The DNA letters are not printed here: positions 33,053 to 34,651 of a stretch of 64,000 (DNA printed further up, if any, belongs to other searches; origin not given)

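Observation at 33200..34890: Translationally coupled 130-aa basic protein and 433-aa ImmA-like protein lacking its metal site: uncharacterised two-gene module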

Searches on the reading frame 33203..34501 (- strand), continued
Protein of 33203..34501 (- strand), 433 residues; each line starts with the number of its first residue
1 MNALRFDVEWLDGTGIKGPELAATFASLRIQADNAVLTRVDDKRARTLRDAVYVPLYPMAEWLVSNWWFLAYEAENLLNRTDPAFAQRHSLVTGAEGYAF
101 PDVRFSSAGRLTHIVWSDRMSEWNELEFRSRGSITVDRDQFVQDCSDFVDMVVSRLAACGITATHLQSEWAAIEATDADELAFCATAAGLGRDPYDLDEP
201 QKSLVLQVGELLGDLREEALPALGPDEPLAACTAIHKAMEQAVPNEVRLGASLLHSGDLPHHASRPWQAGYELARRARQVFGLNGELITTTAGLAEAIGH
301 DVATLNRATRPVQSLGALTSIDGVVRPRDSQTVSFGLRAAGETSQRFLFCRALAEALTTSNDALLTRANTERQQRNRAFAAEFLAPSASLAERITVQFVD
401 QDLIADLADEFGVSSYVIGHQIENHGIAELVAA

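Call 34: fold_search(model_id=the predicted structure, library=pdb)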
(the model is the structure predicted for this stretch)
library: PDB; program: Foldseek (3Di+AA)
matches with E <= 10: 323; with E <= 0.001: 0
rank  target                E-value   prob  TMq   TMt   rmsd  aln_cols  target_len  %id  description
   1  2gid_A                1.0e-01  0.47  0.16  0.33  13.0       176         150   13  Crystal structures of trypanosoma bruciei MRP1/MRP2 (released 2006-09-05)
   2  7cbb_B                2.8e-01  0.03  0.10  0.09  22.6       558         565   11  Crystal structure of SbnC in the biosynthesis of staphyloferrin B (released 2020-09-23)
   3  8cht_C                2.9e-01  0.57  0.18  0.42   8.0       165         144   13  Crystal structure of human PURA (fragment Glu57-Glu212, PUR repeat I and II) (released 2024-02-21)
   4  8chu_A                3.2e-01  0.57  0.18  0.41   8.5       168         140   12  Crystal structure of human PURA repeat I-II K97E mutant (released 2024-02-21)
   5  2gid_G                3.4e-01  0.25  0.15  0.32  11.2       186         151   12  Crystal structures of trypanosoma bruciei MRP1/MRP2 (released 2006-09-05)
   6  5ffp_A                4.1e-01  0.80  0.21  0.51   6.7       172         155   11  Crystal structure of CdiI from Burkholderia dolosa AUO158 (released 2016-01-20)
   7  8chv_A                5.0e-01  0.38  0.18  0.40   7.8       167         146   11  Crystal structure of human PURA (fragment Glu57-Glu212, PUR repeat I and II) R140P mutant (released 2024-02-21)
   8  2gje_D                5.5e-01  0.28  0.15  0.36  12.5       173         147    9  Structure of a guideRNA-binding protein complex bound to a gRNA (released 2006-09-05)
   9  8chv_C                5.5e-01  0.20  0.15  0.34  11.6       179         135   11  Crystal structure of human PURA (fragment Glu57-Glu212, PUR repeat I and II) R140P mutant (released 2024-02-21)
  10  2awa_B                5.5e-01  0.18  0.10  0.11   9.1        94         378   16  Crystal structure of DNA polymerase III, beta chain (EC 2.7.7.7) (np_344555.1) from STREPTOCOCCUS PNEUMONIAE TIGR4 at  (released 2005-09-20)
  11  2awa_A                6.4e-01  0.16  0.10  0.11   9.5        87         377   16  Crystal structure of DNA polymerase III, beta chain (EC 2.7.7.7) (np_344555.1) from STREPTOCOCCUS PNEUMONIAE TIGR4 at  (released 2005-09-20)
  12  4r8o_A                6.4e-01  0.12  0.09  0.28  15.1       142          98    6  Crystal structure of a DUF3836 family protein (BVU_1206) from Bacteroides vulgatus ATCC 8482 at 2.50 A resolution (released 2014-09-17)
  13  3hy1_A                6.4e-01  0.10  0.13  0.13  18.8       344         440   10  Crystal Structure of catalytic fragment of E. coli AlaRS G237A in complex with SerSA (released 2009-12-15)
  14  7cbb_A                6.7e-01  0.03  0.12  0.10  21.0       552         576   10  Crystal structure of SbnC in the biosynthesis of staphyloferrin B (released 2020-09-23)
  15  8cht_A                7.4e-01  0.35  0.18  0.41   7.9       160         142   14  Crystal structure of human PURA (fragment Glu57-Glu212, PUR repeat I and II) (released 2024-02-21)
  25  6cz6_C                1.3e+00  0.47  0.22  0.28   6.8       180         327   17  Mycobacterium tuberculosis transcriptional regulator (released 2019-04-17)
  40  6cz6_D                2.3e+00  0.21  0.20  0.26   8.6       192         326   13  Mycobacterium tuberculosis transcriptional regulator (released 2019-04-17)
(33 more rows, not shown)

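Call 41: find_encoding_contigs(protein=P0001, flank=10000, max_places=2)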
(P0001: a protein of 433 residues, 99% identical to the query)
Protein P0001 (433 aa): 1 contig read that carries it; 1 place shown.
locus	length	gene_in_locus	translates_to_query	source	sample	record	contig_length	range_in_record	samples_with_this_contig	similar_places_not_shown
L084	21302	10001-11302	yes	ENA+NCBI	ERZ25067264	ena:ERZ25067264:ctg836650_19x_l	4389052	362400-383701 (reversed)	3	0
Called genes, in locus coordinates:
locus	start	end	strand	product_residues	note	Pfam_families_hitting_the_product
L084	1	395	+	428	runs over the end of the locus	PF00872:Transposase_mut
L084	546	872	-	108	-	PF13560:HTH_31 (weak)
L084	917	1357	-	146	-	PF01850:PIN (weak), PF13470:PIN_3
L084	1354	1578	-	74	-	PF19891:DUF6364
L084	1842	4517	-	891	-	PF04122:CW_binding_2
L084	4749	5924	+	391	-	PF13356:Arm-DNA-bind_3, PF22022:Phage_int_M, PF00589:Phage_integrase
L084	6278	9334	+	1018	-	PF04122:CW_binding_2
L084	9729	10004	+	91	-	-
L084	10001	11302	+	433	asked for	-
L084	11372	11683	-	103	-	-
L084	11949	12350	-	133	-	PF01850:PIN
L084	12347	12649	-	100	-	-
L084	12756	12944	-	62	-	-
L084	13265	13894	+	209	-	PF07804:HipA_C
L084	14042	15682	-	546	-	-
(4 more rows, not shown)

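Call 55: search_protein_families(library=pfam, alignment_id=A1, max_evalue=0.1)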
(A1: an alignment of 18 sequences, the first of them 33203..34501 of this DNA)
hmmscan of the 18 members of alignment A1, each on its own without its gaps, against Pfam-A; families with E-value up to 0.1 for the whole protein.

A. member 1, window:33203-34501:- (433 aa): 2 families
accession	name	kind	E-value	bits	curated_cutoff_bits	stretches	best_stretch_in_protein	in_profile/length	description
PF06114.19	Peptidase_M78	-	0.00014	22.1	22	1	342-422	39-122/123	IrrE N-terminal-like domain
PF13189.12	Cytidylate_kin2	-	0.056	14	28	0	389-422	18-50/176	Cytidylate kinase-like family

B. families by the number of members that match (of 18 scanned): 6 families
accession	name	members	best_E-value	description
PF06114.19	Peptidase_M78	18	1.5e-06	IrrE N-terminal-like domain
PF08279.18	HTH_11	5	0.0074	HTH domain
PF13730.12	HTH_36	1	0.025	Helix-turn-helix domain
PF13189.12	Cytidylate_kin2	1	0.056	Cytidylate kinase-like family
PF20432.4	Xre-like-HTH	1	0.09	Antitoxin Xre-like helix-turn-helix domain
PF22273.1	DUF6956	1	0.092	Domain of unknown function (DUF6956)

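Call 58: find_related_loci(query=A5, collection=genome_contigs, flank=3500)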
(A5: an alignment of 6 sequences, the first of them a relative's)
Query A5 (463 aa) in genome_contigs; peptide patterns used: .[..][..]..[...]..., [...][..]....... (x = any residue, [..] = any of these).
348 stretches matched a pattern; 259 encode a relative of the query (tblastn E <= 1e-3); the best 80 are kept; 80 distinct loci.
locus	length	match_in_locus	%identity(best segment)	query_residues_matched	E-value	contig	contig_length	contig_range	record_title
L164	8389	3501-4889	100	1-463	0e+0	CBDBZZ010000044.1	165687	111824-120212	MAG: Bryobacterales bacterium isolate 74d63353-912c-4bc9-bbc2-a65f7fa8b3d4 genome assembly, contig: contig_44, whole gen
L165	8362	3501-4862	64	1-453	0e+0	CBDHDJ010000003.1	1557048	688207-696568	MAG: Alphaproteobacteria bacterium isolate 9f10fd04-5cad-458c-8f3d-6065ca0d4641 genome assembly, contig: contig_3, whole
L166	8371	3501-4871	65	1-456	0e+0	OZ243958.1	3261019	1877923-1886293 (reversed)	MAG: Alphaproteobacteria bacterium isolate 2e7a10f6-f36c-43d1-a3df-2601a6acf5df genome assembly, chromosome: 1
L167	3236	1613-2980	60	1-455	0e+0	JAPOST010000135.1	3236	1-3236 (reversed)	MAG: Rhodospirillaceae bacterium isolate CAR2_bin_5 NODE_6110_length_3236_cov_8.43603, whole genome shotgun sequence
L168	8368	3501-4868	61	1-455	2e-174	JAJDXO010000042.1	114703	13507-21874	MAG: Rhodospirillales bacterium isolate jk18x27bins.37 k141_577705, whole genome shotgun sequence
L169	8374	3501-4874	60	1-453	3e-173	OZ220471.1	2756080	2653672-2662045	MAG: Gammaproteobacteria bacterium isolate 961c4e6d-ccbe-457b-895d-349417bac2fb genome assembly, chromosome: 1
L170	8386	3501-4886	60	1-461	1e-172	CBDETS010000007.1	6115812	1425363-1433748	MAG: Paracoccaceae bacterium isolate d64af6e7-52e0-4969-a89a-2429f2ada3a2 genome assembly, contig: contig_6, whole genom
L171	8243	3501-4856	60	4-454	1e-171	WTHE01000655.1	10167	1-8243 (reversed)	MAG: Candidatus Binatota bacterium isolate CO36406bin_19 NODE_1929_length_10167_cov_7.131922, whole genome shotgun seque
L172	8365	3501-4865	59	1-453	9e-171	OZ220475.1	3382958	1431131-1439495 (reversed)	MAG: uncultured Pseudohongiella sp. isolate f20f0f48-b496-4692-aa1b-deba916b6b03 genome assembly, chromosome: 1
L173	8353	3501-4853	59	1-449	3e-170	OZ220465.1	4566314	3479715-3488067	MAG: Alphaproteobacteria bacterium isolate 2e117dc1-b724-48be-a0dc-3928aadd10ea genome assembly, chromosome: 1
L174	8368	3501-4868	58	1-452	7e-167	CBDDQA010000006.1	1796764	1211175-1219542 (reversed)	MAG: uncultured Candidatus Binatia bacterium isolate 6ae7d3f7-6f3a-412e-99ff-c928d72fc6b4 genome assembly, contig: conti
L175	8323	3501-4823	59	11-452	3e-165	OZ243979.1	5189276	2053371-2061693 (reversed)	MAG: uncultured Candidatus Binatia bacterium isolate 1ea5a42d-c5b0-4d9d-a207-f079449ea76f genome assembly, chromosome: 1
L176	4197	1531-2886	58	1-452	4e-170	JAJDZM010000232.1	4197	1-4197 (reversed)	MAG: Candidatus Binatia bacterium isolate jk18x40bins.50 k141_2669451, whole genome shotgun sequence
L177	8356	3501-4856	58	1-452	4e-164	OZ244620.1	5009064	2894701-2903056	MAG: uncultured Candidatus Binatia bacterium isolate a6e05b1d-2203-4d92-b789-b8e4a46226c9 genome assembly, chromosome: 1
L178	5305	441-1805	58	1-454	1e-159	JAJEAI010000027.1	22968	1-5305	MAG: Candidatus Binatia bacterium isolate jk18x7bins.45 k141_2366630, whole genome shotgun sequence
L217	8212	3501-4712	29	26-438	8e-41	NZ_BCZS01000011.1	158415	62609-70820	Pluralibacter gergoviae ATCC 33028 = NBRC 105706, whole genome shotgun sequence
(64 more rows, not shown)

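Call 61: search_dna_similar(query=L217:3438-4763:+, collection=plasmids, mode=protein, max_rows=15)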
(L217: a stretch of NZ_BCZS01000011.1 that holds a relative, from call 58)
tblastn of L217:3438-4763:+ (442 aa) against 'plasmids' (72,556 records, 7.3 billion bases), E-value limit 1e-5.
Records with a match: 6; places in all: 6; records where one place covers at least 80% of the query: 6.
Best place of each record, by identity: <60% 6.
By first word of the organism name: Massilia 1; Sphingomonas 1; Rhizobium 1; Allorhizobium 1; Tistrella 1; Agrobacterium 1.
By predicted mobility (MOB-suite, as given by PLSDB): conjugative 3; non-mobilizable 2; mobilizable 1.
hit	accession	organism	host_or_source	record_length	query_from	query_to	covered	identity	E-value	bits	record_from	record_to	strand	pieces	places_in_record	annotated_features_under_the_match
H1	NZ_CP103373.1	Massilia sp. H6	Whole genome of bacteria,soil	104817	2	440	99%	40.9%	3e-100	335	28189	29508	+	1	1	hypothetical protein (x2)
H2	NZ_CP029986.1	Sphingomonas sp. FARSPH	cell culture,Sf9 cell culture media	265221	1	434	98%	29.8%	2e-33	141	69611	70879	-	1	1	hypothetical protein (x2)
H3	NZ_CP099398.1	Rhizobium sp. Pop5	Phaseolus vulgaris,Cell culture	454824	28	428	91%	30.2%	4e-33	140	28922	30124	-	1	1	hypothetical protein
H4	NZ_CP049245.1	Allorhizobium pseudoryzae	cell culture,soil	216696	55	429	85%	31.5%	5e-34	142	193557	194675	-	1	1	hypothetical protein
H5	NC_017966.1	Tistrella mobilis KA081020-065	-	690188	1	428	97%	23.4%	7e-11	72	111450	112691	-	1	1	ImmA/IrrE family metallo-endopeptidase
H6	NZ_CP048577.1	Agrobacterium tumefaciens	-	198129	24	435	93%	23.1%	1e-7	62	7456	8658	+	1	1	hypothetical protein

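Call 63: get_annotated_region(hit=H1, flank=5000)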
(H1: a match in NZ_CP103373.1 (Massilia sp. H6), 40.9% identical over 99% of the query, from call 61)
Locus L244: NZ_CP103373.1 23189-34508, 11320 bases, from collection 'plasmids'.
description: Massilia sp. H6 plasmid unnamed2, complete sequence
organism: Massilia sp. H6 (NCBI taxid 2970464)
taxonomy: Bacteria; Pseudomonadota; Betaproteobacteria; Burkholderiales; Oxalobacteraceae; Massilia; Massilia sp. H6
host: -; source: Whole genome of bacteria,soil; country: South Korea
typing (MOB-suite, as given by PLSDB): non-mobilizable
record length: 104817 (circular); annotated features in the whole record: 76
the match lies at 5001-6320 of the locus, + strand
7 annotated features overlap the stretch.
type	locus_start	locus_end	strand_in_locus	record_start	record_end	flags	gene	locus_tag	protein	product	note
CDS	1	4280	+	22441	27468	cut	dptH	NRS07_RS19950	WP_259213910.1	DNA phosphorothioation-dependent restriction protein DptH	GO:0009307 - DNA restriction-modification system [Evidence IEA]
CDS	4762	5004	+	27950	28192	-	-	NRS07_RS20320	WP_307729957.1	hypothetical protein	-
CDS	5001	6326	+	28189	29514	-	-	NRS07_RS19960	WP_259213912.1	hypothetical protein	-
CDS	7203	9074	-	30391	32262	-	-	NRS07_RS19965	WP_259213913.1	patatin-like phospholipase family protein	GO:0006629 - lipid metabolic process [Evidence IEA]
CDS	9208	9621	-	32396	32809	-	-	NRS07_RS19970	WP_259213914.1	hypothetical protein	-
CDS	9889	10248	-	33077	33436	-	-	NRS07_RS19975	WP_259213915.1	hypothetical protein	-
CDS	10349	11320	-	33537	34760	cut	-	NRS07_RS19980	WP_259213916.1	PD-(D/E)XK nuclease family protein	-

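Call 64: get_annotated_region(hit=H2, flank=5000)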
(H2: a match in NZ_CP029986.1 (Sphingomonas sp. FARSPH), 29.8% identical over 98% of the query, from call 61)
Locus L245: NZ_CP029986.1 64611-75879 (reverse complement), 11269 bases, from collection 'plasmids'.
description: Sphingomonas sp. FARSPH plasmid p01, complete sequence
organism: Sphingomonas sp. FARSPH (NCBI taxid 2219696)
taxonomy: Bacteria; Pseudomonadota; Alphaproteobacteria; Sphingomonadales; Sphingomonadaceae; Sphingomonas; Sphingomonas sp. FARSPH
host: -; source: cell culture,Sf9 cell culture media; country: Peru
typing (MOB-suite, as given by PLSDB): mobilizable; replicon rep_cluster_545,rep_cluster_596; relaxase MOBF
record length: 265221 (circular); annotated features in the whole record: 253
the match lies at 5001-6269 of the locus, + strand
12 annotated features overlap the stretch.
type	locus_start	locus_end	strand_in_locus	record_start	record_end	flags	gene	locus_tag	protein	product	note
CDS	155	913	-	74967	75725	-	-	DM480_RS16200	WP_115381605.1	PepSY domain-containing protein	-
CDS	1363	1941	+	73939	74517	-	-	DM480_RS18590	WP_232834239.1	GGDEF domain-containing protein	-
CDS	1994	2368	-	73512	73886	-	-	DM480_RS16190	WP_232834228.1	response regulator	GO:0000160 - phosphorelay signal transduction system [Evidence IEA]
CDS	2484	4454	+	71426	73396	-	-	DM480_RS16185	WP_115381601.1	HWE histidine kinase domain-containing protein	-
CDS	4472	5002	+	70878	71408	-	-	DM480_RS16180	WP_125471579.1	hypothetical protein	-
CDS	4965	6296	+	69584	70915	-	-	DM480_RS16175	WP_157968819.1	hypothetical protein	-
CDS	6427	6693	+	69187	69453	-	-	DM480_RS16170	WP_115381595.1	helix-turn-helix domain-containing protein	-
CDS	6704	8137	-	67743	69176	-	-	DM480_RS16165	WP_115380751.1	IS66 family transposase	-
CDS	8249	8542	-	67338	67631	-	tnpB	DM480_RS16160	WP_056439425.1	IS66 family insertion sequence element accessory protein TnpB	-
CDS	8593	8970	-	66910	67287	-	-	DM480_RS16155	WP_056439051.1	transposase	GO:0006313 - DNA transposition [Evidence IEA]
CDS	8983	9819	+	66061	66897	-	-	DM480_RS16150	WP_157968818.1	IS30 family transposase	-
CDS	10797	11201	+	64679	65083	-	-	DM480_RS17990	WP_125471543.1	hypothetical protein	-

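Call 69: search_protein_families(library=pfam, proteins=[L217:3008-3445:+, L217:3438-4763:+, L059:4008-5396:-, L244:4762-5001:+, L244:5001-6323:+, L245:4472-4999:+, L245:4965-6293:+], max_evalue=1)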
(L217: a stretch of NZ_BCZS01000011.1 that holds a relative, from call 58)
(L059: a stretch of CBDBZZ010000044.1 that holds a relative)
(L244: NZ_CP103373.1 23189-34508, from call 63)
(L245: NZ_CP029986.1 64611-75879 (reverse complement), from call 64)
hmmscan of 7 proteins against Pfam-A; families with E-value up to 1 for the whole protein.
L217:3008-3445:+ (146 aa): 0 families

L217:3438-4763:+ (442 aa): 1 family
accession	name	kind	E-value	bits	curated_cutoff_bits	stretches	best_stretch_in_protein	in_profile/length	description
PF06114.19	Peptidase_M78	-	0.13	12.5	22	0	339-418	39-118/123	IrrE N-terminal-like domain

L059:4008-5396:- (463 aa): 4 families
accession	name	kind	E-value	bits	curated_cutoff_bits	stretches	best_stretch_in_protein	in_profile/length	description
PF06114.19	Peptidase_M78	-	0.064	13.5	22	1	382-431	70-118/123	IrrE N-terminal-like domain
PF13542.12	HTH_Tnp_ISL3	-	0.083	12.8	27.4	1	415-435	27-47/51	Helix-turn-helix domain of transposase family ISL3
PF13556.12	HTH_30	-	0.098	12.9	27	1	187-208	28-49/59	PucR C-terminal helix-turn-helix domain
PF00833.23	Ribosomal_S17e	-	0.18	12.2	22.8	1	142-188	40-85/122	Ribosomal S17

L244:4762-5001:+ (80 aa): 0 families

L244:5001-6323:+ (441 aa): 2 families
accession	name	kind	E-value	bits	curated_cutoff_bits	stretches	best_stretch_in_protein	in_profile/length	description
PF08220.18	HTH_DeoR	-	0.0032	17.6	21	1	403-435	17-52/57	DeoR-like helix-turn-helix domain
PF13518.12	HTH_28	-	0.16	12.5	25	1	403-422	15-34/52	Helix-turn-helix domain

L245:4472-4999:+ (176 aa): 0 families

L245:4965-6293:+ (443 aa): 1 family
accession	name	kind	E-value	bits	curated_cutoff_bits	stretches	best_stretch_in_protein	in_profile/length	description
PF23437.1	DUF7122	-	0.036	14.9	27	0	234-278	16-60/81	Family of unknown function (DUF7122)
